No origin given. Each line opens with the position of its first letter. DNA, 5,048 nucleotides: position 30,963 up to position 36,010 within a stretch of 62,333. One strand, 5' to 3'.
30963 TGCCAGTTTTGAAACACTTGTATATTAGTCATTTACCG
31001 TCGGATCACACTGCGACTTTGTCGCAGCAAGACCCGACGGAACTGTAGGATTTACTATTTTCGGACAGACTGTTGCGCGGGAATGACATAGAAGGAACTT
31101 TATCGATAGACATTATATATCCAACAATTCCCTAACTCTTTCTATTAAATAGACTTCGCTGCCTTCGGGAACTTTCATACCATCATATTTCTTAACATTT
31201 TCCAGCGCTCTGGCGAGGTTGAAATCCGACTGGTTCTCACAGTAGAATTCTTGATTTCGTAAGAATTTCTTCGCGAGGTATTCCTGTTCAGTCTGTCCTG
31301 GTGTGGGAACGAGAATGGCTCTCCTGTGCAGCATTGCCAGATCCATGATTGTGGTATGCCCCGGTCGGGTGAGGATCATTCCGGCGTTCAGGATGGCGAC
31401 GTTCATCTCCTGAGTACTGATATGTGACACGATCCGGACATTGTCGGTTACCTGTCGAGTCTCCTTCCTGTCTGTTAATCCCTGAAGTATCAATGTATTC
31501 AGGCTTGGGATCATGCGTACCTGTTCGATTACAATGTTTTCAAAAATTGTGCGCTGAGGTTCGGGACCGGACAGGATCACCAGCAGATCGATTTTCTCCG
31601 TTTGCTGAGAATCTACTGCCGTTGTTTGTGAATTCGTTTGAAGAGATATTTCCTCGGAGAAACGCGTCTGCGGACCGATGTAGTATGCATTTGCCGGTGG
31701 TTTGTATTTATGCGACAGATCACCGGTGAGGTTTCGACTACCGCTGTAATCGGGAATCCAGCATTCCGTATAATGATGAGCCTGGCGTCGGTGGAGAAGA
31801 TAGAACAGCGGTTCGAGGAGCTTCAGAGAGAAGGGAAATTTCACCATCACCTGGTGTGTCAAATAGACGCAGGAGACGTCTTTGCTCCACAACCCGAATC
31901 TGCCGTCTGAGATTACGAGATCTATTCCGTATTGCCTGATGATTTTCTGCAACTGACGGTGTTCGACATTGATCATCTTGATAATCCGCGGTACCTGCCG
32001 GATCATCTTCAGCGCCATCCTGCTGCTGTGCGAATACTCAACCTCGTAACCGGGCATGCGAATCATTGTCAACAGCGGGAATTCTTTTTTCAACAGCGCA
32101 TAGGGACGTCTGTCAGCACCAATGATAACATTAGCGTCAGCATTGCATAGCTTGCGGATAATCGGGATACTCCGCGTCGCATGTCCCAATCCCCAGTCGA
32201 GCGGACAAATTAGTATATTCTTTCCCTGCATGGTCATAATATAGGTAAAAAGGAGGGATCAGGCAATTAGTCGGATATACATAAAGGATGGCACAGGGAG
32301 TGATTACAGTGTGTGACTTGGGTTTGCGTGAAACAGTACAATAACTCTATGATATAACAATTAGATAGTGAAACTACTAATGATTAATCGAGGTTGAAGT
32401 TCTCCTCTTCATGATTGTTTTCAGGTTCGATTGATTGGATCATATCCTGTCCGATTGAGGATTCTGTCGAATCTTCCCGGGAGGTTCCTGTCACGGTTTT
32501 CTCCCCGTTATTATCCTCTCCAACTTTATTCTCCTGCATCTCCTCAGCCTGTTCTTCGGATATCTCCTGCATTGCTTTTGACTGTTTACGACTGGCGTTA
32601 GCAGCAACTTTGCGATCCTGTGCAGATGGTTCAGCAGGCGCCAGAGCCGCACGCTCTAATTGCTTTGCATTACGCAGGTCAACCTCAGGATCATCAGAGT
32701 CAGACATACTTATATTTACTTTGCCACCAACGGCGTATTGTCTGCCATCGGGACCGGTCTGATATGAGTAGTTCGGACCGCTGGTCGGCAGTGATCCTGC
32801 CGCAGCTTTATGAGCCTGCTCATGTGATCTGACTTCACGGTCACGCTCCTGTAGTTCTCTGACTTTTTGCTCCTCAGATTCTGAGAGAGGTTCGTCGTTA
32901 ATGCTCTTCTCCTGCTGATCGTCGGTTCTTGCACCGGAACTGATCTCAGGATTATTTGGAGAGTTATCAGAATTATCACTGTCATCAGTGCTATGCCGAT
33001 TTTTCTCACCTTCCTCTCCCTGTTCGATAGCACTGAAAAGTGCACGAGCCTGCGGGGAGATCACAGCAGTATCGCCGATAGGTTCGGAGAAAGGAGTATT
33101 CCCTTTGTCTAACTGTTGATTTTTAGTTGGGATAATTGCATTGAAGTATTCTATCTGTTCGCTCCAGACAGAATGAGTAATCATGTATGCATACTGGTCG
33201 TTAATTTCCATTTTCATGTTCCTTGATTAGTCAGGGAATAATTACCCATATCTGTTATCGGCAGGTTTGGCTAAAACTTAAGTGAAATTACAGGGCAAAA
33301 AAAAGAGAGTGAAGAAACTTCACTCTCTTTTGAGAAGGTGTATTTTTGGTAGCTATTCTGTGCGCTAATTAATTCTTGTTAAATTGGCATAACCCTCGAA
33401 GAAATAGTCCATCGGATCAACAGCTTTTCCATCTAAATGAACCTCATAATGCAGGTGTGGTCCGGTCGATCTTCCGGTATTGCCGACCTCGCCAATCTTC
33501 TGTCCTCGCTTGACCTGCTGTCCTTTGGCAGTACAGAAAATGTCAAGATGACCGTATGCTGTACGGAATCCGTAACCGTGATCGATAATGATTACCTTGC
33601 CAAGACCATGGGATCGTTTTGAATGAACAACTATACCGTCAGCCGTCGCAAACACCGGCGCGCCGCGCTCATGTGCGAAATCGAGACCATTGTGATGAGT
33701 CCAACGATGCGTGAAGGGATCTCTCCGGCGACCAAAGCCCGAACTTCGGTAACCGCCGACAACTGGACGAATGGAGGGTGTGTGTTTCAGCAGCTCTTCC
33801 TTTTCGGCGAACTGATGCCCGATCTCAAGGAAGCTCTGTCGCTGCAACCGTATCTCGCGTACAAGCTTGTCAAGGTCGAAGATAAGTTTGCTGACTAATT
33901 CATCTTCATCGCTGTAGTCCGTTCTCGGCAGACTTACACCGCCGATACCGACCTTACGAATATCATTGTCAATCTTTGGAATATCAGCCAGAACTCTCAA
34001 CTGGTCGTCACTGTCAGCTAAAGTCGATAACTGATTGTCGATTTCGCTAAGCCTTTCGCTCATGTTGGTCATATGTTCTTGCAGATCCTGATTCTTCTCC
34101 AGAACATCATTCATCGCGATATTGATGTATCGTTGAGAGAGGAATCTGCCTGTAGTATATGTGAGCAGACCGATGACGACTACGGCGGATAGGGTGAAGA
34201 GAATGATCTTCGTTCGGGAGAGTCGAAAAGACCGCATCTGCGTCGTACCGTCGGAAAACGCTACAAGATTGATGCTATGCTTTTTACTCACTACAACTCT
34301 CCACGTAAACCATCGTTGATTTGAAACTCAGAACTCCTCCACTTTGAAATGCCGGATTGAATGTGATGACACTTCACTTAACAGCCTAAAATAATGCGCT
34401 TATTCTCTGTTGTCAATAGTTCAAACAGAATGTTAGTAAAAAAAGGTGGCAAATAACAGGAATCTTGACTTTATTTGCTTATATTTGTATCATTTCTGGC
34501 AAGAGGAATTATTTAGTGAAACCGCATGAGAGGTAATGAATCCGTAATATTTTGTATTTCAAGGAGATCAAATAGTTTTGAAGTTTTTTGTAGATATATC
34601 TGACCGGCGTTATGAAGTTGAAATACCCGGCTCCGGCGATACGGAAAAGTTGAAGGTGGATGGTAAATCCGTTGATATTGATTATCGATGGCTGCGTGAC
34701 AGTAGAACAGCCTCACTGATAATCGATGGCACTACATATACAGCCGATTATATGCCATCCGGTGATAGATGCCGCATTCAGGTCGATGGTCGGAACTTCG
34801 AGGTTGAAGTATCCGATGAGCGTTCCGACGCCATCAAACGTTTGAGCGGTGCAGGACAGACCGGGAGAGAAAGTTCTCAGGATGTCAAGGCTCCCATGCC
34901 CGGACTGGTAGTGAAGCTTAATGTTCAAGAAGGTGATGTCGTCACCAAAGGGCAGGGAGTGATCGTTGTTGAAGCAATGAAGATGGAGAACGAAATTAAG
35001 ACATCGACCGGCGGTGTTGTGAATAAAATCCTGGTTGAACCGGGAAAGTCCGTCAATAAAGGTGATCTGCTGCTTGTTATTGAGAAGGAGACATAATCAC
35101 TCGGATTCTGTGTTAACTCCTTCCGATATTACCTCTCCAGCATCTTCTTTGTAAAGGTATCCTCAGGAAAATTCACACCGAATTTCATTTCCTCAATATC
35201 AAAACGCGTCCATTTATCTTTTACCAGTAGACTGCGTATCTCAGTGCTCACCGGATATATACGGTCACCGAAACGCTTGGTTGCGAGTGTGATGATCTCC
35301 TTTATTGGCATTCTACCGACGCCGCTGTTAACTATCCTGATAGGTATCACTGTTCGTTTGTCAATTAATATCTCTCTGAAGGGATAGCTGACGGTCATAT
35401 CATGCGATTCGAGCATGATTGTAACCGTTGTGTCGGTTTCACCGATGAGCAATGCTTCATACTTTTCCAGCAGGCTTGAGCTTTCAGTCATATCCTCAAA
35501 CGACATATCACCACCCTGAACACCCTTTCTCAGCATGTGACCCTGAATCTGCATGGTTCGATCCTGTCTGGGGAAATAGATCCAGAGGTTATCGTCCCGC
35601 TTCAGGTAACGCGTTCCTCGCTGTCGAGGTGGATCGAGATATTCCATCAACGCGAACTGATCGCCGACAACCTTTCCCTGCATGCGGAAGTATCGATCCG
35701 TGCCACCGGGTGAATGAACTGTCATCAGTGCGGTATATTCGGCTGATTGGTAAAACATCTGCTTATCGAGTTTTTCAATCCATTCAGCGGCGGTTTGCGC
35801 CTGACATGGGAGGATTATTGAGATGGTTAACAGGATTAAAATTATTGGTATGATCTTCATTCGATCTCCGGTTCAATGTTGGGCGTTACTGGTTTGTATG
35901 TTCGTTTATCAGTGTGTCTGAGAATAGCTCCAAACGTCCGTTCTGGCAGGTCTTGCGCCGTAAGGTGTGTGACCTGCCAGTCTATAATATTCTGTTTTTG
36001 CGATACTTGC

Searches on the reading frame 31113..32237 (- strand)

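Call 36: search_protein_families(library=pfam, proteins=[window:31113-32237:-], max_evalue=0.0001)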
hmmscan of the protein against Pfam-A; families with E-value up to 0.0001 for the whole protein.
window:31113-32237:- (374 aa): 2 families
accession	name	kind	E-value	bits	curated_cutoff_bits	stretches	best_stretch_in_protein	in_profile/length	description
PF04101.22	Glyco_tran_28_C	-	8.8e-09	36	22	1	259-343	44-132/166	Glycosyltransferase family 28 C-terminal domain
PF13528.12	Glyco_trans_1_3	-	3.8e-06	26.7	25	0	16-111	11-102/322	Glycosyl transferase family 1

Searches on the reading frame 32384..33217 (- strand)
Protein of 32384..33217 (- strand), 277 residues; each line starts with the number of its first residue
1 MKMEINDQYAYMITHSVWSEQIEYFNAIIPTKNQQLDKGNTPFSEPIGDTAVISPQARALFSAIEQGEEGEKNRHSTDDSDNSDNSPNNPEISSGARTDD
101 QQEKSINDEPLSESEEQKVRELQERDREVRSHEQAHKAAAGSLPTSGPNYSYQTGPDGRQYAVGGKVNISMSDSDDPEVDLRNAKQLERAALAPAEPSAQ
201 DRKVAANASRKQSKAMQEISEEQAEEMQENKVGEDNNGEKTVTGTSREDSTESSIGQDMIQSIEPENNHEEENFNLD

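Call 36: search_protein_families(library=pfam, proteins=[window:32384-33217:-], max_evalue=0.0001)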
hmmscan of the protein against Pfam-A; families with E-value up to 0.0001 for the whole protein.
window:32384-33217:- (277 aa): 1 family
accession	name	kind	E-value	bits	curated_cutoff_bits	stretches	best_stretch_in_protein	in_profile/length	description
PF12118.13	SprA-related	-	6.1e-25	88.7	27.3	1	76-230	145-300/335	SprA-related family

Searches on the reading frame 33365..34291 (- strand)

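Call 36: search_protein_families(library=pfam, proteins=[window:33365-34291:-], max_evalue=0.0001)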
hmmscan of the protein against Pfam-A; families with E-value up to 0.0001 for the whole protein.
window:33365-34291:- (308 aa): 1 family
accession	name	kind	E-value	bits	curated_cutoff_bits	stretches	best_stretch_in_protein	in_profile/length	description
PF01551.29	Peptidase_M23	-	5.1e-34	116.8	28.7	1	199-293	2-96/96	Peptidase family M23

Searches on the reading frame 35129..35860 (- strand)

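Call 36: search_protein_families(library=pfam, proteins=[window:35129-35860:-], max_evalue=0.0001)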
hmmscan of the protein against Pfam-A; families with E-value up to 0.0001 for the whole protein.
window:35129-35860:- (243 aa): 1 family
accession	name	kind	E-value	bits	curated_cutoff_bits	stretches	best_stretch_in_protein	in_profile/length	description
PF17131.11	LolA_like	-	4.8e-35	121.3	30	1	67-243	2-184/184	Outer membrane lipoprotein-sorting protein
